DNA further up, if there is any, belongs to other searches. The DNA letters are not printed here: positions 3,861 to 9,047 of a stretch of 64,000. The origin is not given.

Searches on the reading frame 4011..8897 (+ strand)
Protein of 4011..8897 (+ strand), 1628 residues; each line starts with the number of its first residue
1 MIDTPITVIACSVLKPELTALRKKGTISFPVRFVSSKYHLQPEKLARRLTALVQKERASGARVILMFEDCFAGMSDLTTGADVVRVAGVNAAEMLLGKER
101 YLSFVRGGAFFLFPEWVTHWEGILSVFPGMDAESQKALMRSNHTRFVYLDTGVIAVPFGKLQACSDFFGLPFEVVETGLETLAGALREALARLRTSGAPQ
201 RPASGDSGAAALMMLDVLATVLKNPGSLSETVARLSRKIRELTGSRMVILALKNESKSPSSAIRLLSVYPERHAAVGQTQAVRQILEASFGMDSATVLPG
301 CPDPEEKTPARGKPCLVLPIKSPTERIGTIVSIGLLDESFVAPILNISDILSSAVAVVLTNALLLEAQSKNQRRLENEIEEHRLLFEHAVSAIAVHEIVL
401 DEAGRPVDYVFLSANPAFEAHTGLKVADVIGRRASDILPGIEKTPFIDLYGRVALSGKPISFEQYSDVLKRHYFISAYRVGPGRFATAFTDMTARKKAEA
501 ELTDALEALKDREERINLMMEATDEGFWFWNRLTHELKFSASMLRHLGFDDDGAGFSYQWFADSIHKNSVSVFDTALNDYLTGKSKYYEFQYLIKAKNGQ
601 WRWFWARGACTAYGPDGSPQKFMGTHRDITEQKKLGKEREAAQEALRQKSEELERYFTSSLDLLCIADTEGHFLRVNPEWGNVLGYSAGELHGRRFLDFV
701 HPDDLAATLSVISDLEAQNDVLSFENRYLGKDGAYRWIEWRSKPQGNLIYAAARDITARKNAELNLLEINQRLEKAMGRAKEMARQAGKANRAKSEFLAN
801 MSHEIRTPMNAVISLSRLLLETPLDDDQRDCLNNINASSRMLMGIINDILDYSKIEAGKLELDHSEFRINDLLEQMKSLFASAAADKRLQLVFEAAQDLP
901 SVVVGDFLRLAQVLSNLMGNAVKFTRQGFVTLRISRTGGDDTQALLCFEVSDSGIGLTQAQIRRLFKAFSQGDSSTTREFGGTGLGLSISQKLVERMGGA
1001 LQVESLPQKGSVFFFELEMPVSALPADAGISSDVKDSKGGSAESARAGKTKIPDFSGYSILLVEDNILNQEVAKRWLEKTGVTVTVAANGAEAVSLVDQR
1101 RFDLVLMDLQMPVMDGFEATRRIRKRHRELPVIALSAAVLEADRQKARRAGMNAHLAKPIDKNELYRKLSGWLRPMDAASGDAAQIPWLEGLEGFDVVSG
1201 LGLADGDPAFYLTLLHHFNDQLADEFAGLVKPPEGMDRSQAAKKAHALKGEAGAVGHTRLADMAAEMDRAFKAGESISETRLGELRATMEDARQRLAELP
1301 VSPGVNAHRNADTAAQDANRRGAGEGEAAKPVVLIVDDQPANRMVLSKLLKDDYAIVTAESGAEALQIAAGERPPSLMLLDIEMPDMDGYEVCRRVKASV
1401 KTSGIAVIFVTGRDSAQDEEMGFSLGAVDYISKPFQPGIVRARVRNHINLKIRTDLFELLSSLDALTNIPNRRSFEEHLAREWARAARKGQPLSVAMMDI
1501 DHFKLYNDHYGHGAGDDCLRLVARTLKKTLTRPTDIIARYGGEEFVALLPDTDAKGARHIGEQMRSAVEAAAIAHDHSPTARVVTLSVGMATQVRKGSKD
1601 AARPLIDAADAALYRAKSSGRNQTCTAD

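Call 40: search_protein_families(library=pfam, proteins=[window:4011-8897:+], max_evalue=0.00001)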
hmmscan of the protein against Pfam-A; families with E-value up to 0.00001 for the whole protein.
window:4011-8897:+ (1628 aa): 11 families
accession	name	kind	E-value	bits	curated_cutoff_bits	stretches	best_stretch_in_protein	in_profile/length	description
PF00072.30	Response_reg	-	6.8e-57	190.9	30.2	2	1060-1169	1-110/111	Response regulator receiver domain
PF00990.26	GGDEF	-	1e-49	168.8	23.8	1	1462-1623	2-161/161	Diguanylate cyclase, GGDEF domain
PF08447.18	PAS_3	-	3.6e-28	98.1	25.6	2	674-745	2-75/89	PAS fold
PF02518.31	HATPase_c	-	7.6e-27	94.4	26.4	1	905-1019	1-109/111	Histidine kinase-, DNA gyrase B-, and HSP90-like ATPase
PF00512.31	HisKA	-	2.6e-21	75.9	26.9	1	793-858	1-66/66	His Kinase A (phospho-acceptor) domain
PF07796.16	DUF1638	-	3.7e-21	76.1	27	1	33-183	1-158/161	Protein of unknown function (DUF1638)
PF08448.16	PAS_4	-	2.7e-19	69.8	23.1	2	657-760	1-109/110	PAS fold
PF13426.13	PAS_9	-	8.9e-14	52.1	27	1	664-757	4-102/103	PAS domain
PF00989.32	PAS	-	4.1e-12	46.5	22.6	1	653-744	3-95/113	PAS fold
PF13188.13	PAS_8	-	1.1e-09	38.3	21.8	0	653-704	3-54/65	PAS domain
PF01627.28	Hpt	-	1.4e-07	32.1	24.6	1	1222-1294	10-83/84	Hpt domain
